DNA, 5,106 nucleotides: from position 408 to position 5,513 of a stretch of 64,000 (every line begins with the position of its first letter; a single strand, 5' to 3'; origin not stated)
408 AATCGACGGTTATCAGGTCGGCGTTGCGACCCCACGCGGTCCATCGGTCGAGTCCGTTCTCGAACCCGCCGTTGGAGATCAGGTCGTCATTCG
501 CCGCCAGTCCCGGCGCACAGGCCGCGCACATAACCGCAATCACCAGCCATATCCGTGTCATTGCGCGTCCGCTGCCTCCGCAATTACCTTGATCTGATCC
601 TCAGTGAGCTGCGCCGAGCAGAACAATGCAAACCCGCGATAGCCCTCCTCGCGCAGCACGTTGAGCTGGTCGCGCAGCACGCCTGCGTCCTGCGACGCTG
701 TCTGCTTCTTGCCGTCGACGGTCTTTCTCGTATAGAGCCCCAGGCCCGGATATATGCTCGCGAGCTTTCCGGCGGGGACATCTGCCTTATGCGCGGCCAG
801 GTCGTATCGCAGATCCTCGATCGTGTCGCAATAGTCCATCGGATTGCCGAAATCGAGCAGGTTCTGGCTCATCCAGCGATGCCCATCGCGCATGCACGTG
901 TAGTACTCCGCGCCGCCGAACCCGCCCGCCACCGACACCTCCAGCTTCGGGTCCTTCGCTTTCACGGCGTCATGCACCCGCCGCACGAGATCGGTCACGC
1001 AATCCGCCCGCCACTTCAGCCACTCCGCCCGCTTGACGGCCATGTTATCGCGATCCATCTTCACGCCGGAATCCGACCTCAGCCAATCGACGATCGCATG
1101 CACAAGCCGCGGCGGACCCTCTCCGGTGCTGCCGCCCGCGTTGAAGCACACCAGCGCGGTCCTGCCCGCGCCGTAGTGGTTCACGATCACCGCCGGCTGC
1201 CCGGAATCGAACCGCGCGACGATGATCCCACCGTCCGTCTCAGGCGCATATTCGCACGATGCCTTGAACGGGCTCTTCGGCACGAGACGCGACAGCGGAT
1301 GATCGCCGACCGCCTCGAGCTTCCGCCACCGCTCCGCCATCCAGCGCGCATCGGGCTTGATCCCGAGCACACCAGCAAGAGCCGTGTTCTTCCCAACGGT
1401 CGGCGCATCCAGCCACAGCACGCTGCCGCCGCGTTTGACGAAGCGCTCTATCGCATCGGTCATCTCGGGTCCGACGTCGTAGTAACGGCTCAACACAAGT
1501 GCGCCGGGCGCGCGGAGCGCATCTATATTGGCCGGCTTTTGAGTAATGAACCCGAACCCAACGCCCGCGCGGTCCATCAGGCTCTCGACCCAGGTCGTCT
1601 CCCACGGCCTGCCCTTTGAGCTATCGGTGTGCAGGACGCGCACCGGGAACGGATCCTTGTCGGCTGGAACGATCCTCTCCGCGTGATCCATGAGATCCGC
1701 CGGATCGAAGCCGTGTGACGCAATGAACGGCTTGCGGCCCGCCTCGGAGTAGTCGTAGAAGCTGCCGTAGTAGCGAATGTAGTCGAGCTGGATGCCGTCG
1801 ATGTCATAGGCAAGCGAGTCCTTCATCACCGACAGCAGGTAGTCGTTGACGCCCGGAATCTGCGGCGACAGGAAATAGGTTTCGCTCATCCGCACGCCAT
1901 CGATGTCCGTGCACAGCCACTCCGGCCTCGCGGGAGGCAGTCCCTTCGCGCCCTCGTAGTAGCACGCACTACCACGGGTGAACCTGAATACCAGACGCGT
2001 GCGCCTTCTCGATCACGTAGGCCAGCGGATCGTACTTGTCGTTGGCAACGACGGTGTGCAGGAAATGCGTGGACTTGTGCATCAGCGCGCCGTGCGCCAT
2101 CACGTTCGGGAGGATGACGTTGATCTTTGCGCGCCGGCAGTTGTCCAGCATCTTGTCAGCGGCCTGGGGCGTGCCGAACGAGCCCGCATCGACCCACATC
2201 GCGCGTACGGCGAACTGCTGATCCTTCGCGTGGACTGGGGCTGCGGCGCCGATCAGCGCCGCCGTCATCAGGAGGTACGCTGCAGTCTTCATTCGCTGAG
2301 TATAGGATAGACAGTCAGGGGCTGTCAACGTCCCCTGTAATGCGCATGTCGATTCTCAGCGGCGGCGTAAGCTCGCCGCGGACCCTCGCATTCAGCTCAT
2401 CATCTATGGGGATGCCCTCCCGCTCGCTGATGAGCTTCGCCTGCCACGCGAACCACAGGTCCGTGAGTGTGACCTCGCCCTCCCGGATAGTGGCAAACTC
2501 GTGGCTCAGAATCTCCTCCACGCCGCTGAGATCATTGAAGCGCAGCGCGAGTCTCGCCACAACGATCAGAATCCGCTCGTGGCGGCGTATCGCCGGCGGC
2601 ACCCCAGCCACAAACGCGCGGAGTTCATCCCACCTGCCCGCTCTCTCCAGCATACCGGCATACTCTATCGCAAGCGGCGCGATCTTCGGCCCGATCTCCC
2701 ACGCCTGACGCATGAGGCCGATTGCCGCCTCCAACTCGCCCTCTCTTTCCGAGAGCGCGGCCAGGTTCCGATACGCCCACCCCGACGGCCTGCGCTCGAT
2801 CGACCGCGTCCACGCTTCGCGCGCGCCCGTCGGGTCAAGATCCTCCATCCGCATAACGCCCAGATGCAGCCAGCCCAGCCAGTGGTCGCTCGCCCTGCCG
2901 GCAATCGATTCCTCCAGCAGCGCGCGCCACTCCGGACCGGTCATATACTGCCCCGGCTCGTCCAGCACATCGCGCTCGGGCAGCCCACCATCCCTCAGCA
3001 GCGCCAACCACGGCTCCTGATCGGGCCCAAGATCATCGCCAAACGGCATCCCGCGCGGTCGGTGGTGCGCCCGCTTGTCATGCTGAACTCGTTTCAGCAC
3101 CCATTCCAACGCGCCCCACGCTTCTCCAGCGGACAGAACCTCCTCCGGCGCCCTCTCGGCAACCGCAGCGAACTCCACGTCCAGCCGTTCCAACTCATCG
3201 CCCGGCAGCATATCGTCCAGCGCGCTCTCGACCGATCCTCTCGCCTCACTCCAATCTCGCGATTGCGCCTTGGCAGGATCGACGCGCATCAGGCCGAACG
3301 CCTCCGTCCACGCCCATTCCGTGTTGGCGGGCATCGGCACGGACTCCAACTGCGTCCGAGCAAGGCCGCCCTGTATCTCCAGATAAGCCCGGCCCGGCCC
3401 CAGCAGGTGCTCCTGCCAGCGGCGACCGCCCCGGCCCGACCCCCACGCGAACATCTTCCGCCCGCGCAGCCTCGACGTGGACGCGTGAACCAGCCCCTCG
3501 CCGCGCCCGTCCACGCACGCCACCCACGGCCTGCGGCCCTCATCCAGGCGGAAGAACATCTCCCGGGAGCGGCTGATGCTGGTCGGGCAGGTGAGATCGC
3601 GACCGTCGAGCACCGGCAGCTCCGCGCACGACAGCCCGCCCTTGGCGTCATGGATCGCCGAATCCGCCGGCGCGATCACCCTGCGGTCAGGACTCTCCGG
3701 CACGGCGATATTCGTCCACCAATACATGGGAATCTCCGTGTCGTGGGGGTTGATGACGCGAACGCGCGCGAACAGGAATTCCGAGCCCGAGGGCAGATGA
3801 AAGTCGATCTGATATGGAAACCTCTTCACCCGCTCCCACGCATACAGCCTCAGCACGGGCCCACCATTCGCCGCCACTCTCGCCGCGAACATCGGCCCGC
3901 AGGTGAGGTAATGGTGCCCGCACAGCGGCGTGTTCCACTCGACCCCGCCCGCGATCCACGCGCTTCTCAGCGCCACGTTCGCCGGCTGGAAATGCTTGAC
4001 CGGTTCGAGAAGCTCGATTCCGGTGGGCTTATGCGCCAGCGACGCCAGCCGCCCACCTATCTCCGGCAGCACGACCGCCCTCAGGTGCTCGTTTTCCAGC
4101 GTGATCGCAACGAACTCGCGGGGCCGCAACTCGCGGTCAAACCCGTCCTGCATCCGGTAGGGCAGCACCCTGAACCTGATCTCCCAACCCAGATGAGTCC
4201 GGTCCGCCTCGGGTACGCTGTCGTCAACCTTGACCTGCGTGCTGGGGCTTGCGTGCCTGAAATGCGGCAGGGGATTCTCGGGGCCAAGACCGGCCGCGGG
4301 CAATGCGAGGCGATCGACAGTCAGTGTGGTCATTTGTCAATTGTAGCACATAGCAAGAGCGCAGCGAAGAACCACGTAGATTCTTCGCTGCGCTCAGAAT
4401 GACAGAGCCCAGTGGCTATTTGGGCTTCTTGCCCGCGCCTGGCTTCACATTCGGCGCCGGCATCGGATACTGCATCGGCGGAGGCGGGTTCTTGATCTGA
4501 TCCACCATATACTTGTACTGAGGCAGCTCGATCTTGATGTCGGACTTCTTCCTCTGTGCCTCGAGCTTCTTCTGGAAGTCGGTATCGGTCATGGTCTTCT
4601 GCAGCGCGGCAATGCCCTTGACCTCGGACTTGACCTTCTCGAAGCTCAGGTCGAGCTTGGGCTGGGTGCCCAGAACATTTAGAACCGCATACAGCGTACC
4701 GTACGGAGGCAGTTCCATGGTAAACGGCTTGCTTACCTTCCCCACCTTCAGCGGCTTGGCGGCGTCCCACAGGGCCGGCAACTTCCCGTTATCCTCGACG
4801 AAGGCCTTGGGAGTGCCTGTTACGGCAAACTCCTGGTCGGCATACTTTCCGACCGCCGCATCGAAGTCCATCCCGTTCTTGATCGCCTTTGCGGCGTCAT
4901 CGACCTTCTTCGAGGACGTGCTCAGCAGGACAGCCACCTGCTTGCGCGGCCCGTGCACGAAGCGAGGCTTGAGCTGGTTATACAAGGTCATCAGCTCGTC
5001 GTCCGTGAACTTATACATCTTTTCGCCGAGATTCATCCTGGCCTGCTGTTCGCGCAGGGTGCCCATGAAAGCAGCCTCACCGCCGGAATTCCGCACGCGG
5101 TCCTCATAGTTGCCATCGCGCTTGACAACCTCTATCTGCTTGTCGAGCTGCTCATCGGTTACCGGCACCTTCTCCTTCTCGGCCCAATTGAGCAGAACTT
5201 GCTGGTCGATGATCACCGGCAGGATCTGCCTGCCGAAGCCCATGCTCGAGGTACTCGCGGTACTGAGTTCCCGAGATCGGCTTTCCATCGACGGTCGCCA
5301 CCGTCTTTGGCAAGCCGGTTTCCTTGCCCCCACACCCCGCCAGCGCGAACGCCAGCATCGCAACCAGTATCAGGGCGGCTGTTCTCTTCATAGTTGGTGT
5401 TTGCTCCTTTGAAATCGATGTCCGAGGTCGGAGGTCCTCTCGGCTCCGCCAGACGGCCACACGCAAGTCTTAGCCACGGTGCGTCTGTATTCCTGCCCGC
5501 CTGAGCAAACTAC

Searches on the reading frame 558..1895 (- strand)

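Call 16: search_protein_families(library=pfam, proteins=[window:558-1895:-], max_evalue=0.001)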
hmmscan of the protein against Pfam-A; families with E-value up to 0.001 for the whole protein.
window:558-1895:- (445 aa): 1 family
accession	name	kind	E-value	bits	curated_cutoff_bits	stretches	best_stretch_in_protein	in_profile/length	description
PF02638.21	GHL10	-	4.5e-13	49.4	27.9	1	283-357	187-263/311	Glycosyl hydrolase-like 10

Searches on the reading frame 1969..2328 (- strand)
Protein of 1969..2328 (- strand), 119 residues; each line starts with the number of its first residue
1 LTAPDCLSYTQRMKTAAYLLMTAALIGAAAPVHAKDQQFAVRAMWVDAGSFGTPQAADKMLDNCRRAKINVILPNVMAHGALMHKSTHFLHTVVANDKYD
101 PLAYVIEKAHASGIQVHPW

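Call 16: search_protein_families(library=pfam, proteins=[window:1969-2328:-], max_evalue=0.001)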
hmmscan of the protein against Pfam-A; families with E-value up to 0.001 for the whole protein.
window:1969-2328:- (119 aa): 1 family
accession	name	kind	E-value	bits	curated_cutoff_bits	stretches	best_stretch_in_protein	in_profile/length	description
PF02638.21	GHL10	-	2.6e-05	23.9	27.9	1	42-119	3-89/311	Glycosyl hydrolase-like 10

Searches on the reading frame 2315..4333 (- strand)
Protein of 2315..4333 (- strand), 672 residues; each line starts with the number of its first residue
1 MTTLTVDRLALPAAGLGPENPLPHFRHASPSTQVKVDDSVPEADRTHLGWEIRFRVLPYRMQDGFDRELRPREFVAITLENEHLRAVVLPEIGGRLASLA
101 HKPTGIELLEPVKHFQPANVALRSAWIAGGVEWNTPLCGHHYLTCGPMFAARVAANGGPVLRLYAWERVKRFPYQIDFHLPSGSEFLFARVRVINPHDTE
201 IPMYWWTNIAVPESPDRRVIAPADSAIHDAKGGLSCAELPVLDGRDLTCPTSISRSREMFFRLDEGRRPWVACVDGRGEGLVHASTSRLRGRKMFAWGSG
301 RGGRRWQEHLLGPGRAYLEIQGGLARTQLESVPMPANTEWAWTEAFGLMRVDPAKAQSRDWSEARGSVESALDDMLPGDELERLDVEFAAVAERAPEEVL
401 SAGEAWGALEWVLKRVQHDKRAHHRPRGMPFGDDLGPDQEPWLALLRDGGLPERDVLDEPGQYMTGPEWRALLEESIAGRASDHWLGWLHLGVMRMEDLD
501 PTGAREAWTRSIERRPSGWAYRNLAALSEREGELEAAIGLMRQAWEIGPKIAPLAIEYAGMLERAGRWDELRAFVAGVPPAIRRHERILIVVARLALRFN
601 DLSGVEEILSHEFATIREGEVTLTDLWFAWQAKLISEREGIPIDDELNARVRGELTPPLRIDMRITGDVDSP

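Call 16: search_protein_families(library=pfam, proteins=[window:2315-4333:-], max_evalue=0.001)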
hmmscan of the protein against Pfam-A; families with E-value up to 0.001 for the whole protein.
window:2315-4333:- (672 aa): 2 families
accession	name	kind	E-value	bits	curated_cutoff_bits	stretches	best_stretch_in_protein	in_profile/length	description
PF17128.10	DUF5107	-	8.8e-28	97.6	24.4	1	56-329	6-280/310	Domain of unknown function (DUF5107)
PF14559.12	TPR_19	-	0.00034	21.3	25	0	531-595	4-68/68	Tetratricopeptide repeat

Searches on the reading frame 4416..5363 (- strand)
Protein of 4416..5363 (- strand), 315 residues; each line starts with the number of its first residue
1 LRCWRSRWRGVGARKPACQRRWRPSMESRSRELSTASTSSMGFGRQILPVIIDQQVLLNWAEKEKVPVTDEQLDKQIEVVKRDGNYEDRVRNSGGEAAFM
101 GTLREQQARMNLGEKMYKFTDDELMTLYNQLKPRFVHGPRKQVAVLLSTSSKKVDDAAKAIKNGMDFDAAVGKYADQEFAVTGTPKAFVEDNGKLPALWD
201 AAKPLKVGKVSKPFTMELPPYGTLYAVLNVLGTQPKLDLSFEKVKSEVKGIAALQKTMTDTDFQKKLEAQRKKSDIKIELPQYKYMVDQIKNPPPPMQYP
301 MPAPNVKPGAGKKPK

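Call 16: search_protein_families(library=pfam, proteins=[window:4416-5363:-], max_evalue=0.001)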
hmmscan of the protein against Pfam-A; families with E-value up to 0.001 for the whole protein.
window:4416-5363:- (315 aa): 2 families
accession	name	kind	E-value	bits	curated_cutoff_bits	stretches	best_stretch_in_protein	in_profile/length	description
PF13145.12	Rotamase_2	-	5e-10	40.7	27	1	120-245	2-120/121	PPIC-type PPIASE domain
PF13624.11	SurA_N_3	-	5e-07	30.1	27.2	1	27-81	66-121/162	SurA-like N-terminal domain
